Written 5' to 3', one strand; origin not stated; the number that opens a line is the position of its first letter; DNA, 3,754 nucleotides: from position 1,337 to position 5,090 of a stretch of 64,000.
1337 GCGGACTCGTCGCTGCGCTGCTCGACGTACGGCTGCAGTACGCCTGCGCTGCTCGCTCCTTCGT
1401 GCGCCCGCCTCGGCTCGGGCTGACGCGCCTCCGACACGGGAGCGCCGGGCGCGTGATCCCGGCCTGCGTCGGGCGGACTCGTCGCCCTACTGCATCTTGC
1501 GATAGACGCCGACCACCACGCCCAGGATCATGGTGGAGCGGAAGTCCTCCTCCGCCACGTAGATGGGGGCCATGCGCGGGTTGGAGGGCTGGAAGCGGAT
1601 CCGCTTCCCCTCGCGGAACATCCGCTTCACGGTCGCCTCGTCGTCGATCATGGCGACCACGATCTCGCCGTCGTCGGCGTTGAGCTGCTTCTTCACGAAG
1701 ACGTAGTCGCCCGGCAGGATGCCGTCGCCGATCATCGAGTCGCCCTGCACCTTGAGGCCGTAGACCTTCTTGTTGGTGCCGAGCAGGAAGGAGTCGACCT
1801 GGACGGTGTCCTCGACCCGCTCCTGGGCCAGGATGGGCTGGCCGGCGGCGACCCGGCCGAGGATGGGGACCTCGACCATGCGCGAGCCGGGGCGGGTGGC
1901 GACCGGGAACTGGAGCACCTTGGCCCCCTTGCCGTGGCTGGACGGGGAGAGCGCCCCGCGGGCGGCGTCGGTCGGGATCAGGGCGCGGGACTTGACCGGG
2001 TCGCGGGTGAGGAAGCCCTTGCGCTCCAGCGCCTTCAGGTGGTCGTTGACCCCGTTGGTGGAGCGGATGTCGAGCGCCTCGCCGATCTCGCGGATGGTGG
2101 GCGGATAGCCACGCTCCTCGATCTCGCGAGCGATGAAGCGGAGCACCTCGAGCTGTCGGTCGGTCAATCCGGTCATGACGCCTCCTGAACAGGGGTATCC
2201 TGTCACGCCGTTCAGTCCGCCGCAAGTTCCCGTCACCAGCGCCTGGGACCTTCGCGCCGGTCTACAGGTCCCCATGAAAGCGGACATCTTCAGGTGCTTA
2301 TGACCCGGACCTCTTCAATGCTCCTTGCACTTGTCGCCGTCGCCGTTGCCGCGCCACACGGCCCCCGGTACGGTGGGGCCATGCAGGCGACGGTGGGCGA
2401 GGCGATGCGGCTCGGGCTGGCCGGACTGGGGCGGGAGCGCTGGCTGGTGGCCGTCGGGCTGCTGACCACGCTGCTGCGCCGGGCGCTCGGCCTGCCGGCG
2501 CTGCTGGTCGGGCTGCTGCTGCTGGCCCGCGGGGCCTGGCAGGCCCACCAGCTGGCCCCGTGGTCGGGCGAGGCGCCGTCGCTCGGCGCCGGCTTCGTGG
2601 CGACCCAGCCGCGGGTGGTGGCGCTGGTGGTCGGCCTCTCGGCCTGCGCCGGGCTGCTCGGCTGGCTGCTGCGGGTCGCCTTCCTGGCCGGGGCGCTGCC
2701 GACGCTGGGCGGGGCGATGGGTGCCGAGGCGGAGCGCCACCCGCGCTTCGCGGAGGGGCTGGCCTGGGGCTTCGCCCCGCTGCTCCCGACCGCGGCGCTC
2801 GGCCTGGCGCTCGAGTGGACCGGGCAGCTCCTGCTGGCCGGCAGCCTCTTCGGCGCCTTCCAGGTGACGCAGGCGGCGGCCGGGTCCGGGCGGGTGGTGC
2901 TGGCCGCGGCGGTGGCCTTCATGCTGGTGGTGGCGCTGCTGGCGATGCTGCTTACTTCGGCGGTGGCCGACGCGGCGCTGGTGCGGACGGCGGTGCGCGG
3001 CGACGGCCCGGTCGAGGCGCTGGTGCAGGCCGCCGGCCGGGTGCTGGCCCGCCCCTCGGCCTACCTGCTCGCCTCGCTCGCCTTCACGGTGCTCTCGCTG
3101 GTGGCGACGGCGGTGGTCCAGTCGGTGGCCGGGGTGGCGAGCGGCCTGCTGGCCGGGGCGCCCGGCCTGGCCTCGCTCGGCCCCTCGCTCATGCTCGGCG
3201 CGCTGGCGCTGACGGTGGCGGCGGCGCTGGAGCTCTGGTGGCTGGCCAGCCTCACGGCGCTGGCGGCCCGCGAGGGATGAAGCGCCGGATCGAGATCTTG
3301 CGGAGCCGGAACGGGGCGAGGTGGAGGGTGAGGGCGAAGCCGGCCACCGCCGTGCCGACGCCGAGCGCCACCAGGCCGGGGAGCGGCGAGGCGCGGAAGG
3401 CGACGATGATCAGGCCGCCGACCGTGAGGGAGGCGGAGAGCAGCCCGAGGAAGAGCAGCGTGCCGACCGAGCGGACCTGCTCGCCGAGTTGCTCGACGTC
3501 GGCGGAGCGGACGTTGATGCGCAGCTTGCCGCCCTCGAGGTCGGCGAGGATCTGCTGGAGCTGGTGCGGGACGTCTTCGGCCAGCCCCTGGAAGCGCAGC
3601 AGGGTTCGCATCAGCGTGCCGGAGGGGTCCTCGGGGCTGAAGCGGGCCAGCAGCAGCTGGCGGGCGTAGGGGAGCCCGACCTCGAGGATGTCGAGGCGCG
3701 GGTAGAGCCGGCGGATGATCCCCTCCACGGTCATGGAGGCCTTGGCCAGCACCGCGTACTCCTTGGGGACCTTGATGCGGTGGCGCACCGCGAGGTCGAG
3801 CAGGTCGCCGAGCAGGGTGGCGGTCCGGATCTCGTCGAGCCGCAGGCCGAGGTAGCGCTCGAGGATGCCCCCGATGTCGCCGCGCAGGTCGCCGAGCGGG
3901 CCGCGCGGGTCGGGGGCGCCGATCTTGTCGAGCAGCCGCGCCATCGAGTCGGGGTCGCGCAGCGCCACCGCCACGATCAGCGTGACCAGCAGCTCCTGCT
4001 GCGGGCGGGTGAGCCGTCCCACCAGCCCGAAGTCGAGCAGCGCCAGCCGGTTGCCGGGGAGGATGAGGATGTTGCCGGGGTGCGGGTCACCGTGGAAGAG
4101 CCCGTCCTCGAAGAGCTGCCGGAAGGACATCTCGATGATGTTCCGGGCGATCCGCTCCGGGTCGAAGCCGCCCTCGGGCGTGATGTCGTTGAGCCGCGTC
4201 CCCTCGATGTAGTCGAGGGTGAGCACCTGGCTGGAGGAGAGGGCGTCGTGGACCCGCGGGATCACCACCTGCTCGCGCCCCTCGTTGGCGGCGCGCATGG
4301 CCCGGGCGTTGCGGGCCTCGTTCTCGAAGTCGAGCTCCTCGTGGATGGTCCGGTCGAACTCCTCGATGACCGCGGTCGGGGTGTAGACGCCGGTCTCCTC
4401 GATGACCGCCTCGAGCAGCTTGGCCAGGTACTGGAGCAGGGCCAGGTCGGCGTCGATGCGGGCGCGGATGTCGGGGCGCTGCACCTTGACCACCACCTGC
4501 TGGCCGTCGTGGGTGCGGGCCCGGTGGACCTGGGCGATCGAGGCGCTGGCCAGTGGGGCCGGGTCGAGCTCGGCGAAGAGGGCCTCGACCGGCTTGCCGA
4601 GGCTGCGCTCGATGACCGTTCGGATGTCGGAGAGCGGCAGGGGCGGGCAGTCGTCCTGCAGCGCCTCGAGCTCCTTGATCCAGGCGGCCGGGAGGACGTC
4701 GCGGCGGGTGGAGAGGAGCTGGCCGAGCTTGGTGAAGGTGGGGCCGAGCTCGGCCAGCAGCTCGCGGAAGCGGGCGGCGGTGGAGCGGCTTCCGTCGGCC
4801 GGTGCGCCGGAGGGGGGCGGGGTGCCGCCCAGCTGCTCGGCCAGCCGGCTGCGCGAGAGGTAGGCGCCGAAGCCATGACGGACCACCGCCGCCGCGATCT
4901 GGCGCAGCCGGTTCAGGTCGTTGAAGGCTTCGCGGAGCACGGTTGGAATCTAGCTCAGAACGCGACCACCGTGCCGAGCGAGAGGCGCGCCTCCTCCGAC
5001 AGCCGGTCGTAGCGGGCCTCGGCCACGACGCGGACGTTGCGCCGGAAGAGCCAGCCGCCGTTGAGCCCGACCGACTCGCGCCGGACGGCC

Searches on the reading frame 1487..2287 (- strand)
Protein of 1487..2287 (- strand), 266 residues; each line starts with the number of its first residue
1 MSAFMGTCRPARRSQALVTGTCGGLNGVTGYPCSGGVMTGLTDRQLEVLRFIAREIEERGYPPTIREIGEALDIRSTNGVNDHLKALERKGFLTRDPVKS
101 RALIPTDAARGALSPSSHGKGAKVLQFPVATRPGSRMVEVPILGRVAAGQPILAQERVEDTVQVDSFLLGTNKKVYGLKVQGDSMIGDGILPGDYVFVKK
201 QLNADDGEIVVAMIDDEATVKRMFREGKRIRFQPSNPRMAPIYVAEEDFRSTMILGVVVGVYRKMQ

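Call 72: search_protein_families(library=pfam, proteins=[window:1487-2287:-], max_evalue=0.01)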
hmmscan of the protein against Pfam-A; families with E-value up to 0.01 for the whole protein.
window:1487-2287:- (266 aa): 5 families
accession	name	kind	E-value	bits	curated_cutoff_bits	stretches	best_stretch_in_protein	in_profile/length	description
PF00717.28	Peptidase_S24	-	1.7e-33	115.2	23.3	1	141-259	1-116/116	Peptidase S24-like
PF01726.22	LexA_DNA_bind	-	1.8e-27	95.4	23.7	1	38-102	1-65/65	LexA DNA binding domain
PF12802.13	MarR_2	-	2.1e-06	28.2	27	1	40-97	2-56/61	MarR family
PF13463.12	HTH_27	-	0.00022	21.9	22.2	1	41-98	1-53/68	Winged helix DNA-binding domain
PF12840.13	HTH_20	-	0.0038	17.6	27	1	58-94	14-49/51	Helix-turn-helix domain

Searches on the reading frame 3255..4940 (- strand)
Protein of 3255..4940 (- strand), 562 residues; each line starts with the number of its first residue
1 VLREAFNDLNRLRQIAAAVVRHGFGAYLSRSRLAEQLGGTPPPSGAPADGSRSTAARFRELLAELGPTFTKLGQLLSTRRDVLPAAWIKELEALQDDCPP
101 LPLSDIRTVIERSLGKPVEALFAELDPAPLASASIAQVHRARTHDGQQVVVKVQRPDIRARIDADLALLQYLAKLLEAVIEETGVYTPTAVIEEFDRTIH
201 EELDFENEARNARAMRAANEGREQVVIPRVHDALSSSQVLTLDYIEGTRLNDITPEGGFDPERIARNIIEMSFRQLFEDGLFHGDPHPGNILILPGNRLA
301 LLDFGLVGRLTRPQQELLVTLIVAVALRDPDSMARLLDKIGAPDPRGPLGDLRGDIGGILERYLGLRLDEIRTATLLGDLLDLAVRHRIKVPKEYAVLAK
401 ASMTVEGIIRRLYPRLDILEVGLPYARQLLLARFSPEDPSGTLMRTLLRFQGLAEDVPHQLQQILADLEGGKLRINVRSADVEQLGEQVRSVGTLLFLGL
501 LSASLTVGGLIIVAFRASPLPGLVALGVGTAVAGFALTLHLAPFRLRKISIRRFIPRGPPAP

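Call 6: search_protein_families(library=pfam, proteins=[window:3255-4940:-], max_evalue=1)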
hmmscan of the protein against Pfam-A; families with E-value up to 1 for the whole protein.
window:3255-4940:- (562 aa): 5 families
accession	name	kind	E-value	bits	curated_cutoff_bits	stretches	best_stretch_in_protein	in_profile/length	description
PF03109.22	ABC1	-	1.5e-75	253.9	22.9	1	94-335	2-242/244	ABC1 atypical kinase-like domain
PF01636.29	APH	-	1.5e-06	28.6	23.2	1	140-308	15-198/239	Phosphotransferase enzyme family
PF00069.31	Pkinase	-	4.7e-05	23.4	31.7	1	236-315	71-153/263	Protein kinase domain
PF06176.17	WaaY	-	0.0014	18.8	20.3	1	237-303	117-177/229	Lipopolysaccharide core biosynthesis protein (WaaY)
PF01163.29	RIO1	-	0.017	15.2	22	1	212-305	59-149/187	RIO domain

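Call 7: search_protein_families(library=ncbifam, proteins=[window:3255-4940:-], max_evalue=1)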
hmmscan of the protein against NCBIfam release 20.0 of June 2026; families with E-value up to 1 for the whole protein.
window:3255-4940:- (562 aa): 17 families
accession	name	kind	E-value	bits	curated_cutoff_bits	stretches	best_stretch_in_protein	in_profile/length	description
TIGR01982.1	UbiB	equivalog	2.7e-120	401.9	487.55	1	10-437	2-433/436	2-polyprenylphenol 6-hydroxylase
NF003404.0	PRK04750.1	equivalog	2.1e-91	307.1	667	1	9-511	4-513/529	ubiquinone biosynthesis regulatory protein kinase UbiB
NF050082.1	ATPase_MABP1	exception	7.1e-37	127.2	800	1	55-313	50-308/435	macrolide-binding ATPase MABP-1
NF011463.0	PRK14879.1-4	equivalog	8.8e-10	38.4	188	1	196-307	53-160/237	Kae1-associated kinase Bud32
TIGR03724.2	arch_bud32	equivalog_domain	2.5e-09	36.9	125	1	200-307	32-131/193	KEOPS complex kinase/ATPase Bud32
NF007174.0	PRK09605.1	equivalog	2.6e-07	29.5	447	1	199-307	374-473/535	bifunctional N(6)-L-threonylcarbamoyladenine synthase/serine/threonine protein kinase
NF011464.0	PRK14879.1-7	equivalog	6.7e-06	26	246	1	198-307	43-149/221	Kae1-associated kinase Bud32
NF011462.0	PRK14879.1-3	equivalog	7.5e-05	22.6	174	1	201-306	34-127/192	Kae1-associated kinase Bud32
NF011460.0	PRK14879.1-1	equivalog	8.3e-05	21.8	199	1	203-313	53-162/232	Kae1-associated kinase Bud32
NF007684.0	PRK10359.1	equivalog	0.00026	20.7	248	1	239-304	119-178/232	lipopolysaccharide core heptose(II) kinase RfaY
NF011461.0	PRK14879.1-2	equivalog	0.0024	17.7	372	1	225-309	67-148/225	Kae1-associated kinase Bud32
NF038151.1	lanthi_synth_III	equivalog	0.019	13.4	575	1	270-316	346-392/833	class III lanthionine synthetase LanKC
NF033068.1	APH_3p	equivalog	0.043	13.3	205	0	134-176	22-64/255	APH(3') family aminoglycoside O-phosphotransferase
NF033483.0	PknB_PASTA_kin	equivalog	0.048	12.7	450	1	237-308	81-155/563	Stk1 family PASTA domain-containing Ser/Thr kinase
NF041310.1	Prot_Kin_Rio1_Halo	equivalog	0.091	12.2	480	1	247-314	183-245/273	serine/threonine-protein kinase Rio1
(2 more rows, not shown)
